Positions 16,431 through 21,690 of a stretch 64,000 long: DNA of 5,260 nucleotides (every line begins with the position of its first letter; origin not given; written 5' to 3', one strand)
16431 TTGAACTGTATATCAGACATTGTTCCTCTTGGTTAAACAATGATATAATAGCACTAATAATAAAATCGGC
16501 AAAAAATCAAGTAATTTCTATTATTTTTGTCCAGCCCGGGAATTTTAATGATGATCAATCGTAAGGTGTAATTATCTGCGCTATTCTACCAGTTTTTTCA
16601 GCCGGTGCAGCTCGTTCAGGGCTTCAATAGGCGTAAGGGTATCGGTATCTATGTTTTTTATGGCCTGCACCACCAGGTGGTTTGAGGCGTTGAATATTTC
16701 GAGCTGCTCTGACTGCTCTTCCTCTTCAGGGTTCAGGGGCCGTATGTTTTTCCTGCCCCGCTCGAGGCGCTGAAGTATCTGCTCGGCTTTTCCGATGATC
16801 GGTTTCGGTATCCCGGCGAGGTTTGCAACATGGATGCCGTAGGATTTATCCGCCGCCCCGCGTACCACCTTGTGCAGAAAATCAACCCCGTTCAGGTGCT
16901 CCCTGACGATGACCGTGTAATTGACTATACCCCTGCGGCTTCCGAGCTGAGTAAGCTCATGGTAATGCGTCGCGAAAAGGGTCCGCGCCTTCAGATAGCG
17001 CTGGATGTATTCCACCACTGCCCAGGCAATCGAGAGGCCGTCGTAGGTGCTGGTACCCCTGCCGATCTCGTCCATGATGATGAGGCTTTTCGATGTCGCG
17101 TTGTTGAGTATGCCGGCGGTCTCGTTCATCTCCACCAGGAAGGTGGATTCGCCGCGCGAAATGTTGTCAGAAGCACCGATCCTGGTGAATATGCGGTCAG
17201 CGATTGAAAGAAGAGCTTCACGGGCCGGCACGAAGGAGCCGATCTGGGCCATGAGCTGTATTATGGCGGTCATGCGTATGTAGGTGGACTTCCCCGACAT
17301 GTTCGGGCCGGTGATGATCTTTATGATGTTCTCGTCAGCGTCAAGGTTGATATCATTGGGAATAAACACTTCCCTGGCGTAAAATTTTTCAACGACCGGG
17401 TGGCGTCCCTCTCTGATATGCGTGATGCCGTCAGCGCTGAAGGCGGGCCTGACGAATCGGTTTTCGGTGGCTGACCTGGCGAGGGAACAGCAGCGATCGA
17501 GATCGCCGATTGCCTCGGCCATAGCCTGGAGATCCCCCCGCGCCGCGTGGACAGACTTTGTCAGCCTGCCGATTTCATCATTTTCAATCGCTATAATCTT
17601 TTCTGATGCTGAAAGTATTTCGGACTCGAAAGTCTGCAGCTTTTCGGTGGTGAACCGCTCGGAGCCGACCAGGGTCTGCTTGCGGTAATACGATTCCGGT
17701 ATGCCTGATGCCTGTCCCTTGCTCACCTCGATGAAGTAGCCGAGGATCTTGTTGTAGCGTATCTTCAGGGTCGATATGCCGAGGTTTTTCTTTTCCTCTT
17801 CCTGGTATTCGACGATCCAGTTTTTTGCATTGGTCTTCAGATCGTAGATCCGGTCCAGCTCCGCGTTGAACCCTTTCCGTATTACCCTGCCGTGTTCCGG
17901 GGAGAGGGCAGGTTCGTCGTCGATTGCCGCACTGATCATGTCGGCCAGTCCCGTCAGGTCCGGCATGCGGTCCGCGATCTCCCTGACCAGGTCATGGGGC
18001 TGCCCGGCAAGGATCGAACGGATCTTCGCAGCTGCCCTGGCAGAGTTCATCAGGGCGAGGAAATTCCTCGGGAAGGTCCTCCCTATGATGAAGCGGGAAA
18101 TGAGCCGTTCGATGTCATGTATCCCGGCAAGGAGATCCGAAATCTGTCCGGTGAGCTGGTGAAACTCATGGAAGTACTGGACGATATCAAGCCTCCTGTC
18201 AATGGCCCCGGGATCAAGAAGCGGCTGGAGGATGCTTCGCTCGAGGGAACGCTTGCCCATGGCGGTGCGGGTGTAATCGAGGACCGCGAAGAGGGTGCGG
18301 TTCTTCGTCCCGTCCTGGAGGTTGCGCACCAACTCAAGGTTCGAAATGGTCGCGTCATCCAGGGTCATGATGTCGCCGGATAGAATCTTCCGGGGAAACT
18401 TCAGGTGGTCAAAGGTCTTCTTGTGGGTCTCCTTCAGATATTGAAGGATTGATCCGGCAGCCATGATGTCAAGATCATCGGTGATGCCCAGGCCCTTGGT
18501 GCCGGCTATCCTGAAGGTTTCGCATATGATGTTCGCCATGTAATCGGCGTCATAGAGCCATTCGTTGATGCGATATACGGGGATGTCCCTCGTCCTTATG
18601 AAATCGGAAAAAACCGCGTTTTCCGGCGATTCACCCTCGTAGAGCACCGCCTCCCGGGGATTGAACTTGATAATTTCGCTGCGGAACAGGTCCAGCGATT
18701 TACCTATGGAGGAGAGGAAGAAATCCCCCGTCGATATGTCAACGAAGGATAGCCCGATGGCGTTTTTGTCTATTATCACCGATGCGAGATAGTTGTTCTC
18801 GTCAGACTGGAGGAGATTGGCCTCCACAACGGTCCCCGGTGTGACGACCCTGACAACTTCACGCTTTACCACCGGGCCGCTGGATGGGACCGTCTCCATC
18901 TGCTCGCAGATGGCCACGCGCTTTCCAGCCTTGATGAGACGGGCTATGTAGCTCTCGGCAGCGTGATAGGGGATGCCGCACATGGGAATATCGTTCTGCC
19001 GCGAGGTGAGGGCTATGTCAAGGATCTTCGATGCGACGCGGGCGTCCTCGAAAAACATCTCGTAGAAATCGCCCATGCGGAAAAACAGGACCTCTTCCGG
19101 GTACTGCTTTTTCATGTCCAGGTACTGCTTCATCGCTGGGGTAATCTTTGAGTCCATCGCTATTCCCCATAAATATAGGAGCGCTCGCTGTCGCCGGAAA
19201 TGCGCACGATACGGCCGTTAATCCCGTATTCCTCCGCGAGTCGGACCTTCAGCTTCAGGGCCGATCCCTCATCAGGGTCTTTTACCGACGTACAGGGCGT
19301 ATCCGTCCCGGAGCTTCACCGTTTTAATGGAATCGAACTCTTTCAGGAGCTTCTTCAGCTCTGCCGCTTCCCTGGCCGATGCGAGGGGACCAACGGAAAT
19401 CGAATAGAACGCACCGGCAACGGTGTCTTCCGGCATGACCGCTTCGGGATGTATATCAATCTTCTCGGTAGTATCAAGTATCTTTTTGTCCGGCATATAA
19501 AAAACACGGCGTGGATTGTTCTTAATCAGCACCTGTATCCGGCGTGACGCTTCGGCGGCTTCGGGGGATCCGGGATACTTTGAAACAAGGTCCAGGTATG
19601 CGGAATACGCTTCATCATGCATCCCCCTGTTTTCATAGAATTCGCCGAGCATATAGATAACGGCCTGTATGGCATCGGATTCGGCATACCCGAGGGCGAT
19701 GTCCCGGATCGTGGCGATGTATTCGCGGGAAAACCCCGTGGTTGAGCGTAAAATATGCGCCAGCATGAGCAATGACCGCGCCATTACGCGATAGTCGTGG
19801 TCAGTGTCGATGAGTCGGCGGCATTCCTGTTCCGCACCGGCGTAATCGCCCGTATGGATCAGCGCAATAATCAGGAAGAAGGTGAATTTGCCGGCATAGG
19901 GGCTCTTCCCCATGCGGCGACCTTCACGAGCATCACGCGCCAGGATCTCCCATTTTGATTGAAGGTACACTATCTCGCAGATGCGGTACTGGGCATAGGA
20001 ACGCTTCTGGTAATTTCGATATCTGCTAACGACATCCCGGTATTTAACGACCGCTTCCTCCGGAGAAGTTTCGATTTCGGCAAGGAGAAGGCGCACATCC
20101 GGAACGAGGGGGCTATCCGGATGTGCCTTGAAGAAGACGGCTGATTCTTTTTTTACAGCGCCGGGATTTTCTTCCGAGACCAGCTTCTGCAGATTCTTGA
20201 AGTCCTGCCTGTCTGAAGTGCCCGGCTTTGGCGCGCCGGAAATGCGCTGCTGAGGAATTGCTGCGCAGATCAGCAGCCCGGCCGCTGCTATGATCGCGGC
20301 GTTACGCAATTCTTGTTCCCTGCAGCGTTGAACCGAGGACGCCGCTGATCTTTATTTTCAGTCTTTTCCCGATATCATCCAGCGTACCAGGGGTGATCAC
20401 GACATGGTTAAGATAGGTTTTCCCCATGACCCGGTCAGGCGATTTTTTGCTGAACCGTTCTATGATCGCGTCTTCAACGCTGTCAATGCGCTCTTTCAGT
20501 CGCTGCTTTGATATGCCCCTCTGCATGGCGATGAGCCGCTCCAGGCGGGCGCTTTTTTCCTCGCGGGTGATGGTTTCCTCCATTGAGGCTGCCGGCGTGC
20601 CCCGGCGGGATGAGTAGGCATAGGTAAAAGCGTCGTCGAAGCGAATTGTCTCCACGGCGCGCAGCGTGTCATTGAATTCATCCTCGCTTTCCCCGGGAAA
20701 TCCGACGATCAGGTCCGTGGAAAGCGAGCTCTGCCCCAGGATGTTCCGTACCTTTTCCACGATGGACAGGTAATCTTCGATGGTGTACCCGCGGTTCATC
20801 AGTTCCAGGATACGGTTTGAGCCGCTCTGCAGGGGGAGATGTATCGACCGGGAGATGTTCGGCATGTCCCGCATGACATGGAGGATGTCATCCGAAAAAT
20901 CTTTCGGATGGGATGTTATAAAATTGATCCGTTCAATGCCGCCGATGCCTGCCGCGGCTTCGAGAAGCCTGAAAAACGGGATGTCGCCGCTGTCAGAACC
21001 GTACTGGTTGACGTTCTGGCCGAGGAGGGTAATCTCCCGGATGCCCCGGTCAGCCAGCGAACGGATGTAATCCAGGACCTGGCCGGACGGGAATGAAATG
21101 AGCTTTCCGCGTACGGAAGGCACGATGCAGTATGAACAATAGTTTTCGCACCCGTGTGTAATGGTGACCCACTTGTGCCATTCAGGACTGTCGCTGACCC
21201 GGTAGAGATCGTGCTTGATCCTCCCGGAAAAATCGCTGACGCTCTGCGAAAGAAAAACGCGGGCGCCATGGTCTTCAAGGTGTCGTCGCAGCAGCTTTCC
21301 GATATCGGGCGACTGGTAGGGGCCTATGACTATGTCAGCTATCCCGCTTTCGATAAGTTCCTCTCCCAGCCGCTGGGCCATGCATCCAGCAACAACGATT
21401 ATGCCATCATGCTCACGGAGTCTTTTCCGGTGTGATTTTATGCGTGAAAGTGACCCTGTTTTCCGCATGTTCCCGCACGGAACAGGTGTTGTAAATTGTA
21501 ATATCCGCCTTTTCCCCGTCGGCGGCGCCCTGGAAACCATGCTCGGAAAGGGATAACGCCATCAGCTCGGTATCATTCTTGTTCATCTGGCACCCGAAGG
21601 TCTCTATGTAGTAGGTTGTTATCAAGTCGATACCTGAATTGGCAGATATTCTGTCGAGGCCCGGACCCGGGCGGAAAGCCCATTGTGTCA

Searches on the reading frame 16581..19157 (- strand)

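Call 52: search_protein_families(library=pfam, proteins=[window:16581-19157:-], max_evalue=0.001)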
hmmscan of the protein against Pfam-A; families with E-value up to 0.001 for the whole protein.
window:16581-19157:- (858 aa): 5 families
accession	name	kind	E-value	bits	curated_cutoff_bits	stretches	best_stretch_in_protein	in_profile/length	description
PF00488.27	MutS_V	-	5.4e-82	274.8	30.2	1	614-799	2-188/188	MutS domain V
PF01624.25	MutS_I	-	9.7e-43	145.4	20.6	1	6-112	1-111/113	MutS domain I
PF05192.23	MutS_III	-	3.3e-40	139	34.1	1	269-560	1-194/194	MutS domain III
PF05190.23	MutS_IV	-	1.1e-26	93.3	22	1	429-519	1-91/92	MutS family domain IV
PF05188.22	MutS_II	-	2.9e-19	70.2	25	1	122-252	1-132/133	MutS domain II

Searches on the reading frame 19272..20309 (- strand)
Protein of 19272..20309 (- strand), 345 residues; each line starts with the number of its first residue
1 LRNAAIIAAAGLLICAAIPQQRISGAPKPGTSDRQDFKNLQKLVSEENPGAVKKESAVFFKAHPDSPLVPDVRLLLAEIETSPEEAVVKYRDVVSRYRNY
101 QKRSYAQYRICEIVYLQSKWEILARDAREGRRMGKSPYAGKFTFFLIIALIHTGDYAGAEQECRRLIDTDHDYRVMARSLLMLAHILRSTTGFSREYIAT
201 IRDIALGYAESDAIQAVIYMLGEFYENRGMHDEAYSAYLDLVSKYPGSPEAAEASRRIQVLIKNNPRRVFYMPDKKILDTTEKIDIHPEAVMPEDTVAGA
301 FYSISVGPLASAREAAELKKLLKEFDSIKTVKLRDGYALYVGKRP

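Call 52: search_protein_families(library=pfam, proteins=[window:19272-20309:-], max_evalue=0.001)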
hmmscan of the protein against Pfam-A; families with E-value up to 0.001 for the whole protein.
window:19272-20309:- (345 aa): 5 families
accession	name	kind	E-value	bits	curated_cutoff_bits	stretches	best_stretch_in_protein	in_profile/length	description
PF13428.12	TPR_14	-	8e-08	32.7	23.5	1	218-253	4-39/44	Tetratricopeptide repeat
PF13174.12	TPR_6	-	7.4e-07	29.9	26.3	1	217-248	2-33/33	Tetratricopeptide repeat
PF14559.12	TPR_19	-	2.9e-05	24.8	25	0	137-173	22-58/68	Tetratricopeptide repeat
PF13432.12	TPR_16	-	0.0003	21.6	32.7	0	131-168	24-59/65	Tetratricopeptide repeat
PF07719.23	TPR_2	-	0.00064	20.1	27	0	218-247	4-33/34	Tetratricopeptide repeat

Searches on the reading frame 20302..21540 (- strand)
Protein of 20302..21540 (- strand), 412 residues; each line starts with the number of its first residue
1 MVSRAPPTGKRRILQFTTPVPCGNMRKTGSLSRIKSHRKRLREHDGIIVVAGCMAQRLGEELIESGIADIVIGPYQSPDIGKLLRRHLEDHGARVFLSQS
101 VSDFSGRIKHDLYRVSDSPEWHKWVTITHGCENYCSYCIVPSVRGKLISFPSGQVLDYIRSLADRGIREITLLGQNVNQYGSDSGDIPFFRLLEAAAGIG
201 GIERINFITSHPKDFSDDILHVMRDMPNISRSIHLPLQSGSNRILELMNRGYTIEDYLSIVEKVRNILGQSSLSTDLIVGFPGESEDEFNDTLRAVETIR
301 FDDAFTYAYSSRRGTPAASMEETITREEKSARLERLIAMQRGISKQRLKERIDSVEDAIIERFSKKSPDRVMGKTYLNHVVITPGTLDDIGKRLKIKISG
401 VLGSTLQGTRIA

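Call 52: search_protein_families(library=pfam, proteins=[window:20302-21540:-], max_evalue=0.001)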
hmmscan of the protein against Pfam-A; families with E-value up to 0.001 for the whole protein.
window:20302-21540:- (412 aa): 3 families
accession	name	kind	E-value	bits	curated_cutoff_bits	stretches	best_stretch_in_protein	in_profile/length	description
PF04055.27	Radical_SAM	-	1.7e-26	93.8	29.5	1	126-295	2-165/166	Radical SAM superfamily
PF01938.26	TRAM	-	2.3e-05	24.6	21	1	355-408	7-58/61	TRAM domain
PF00919.26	UPF0004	-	0.00034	21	27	1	31-73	56-98/98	Uncharacterized protein family UPF0004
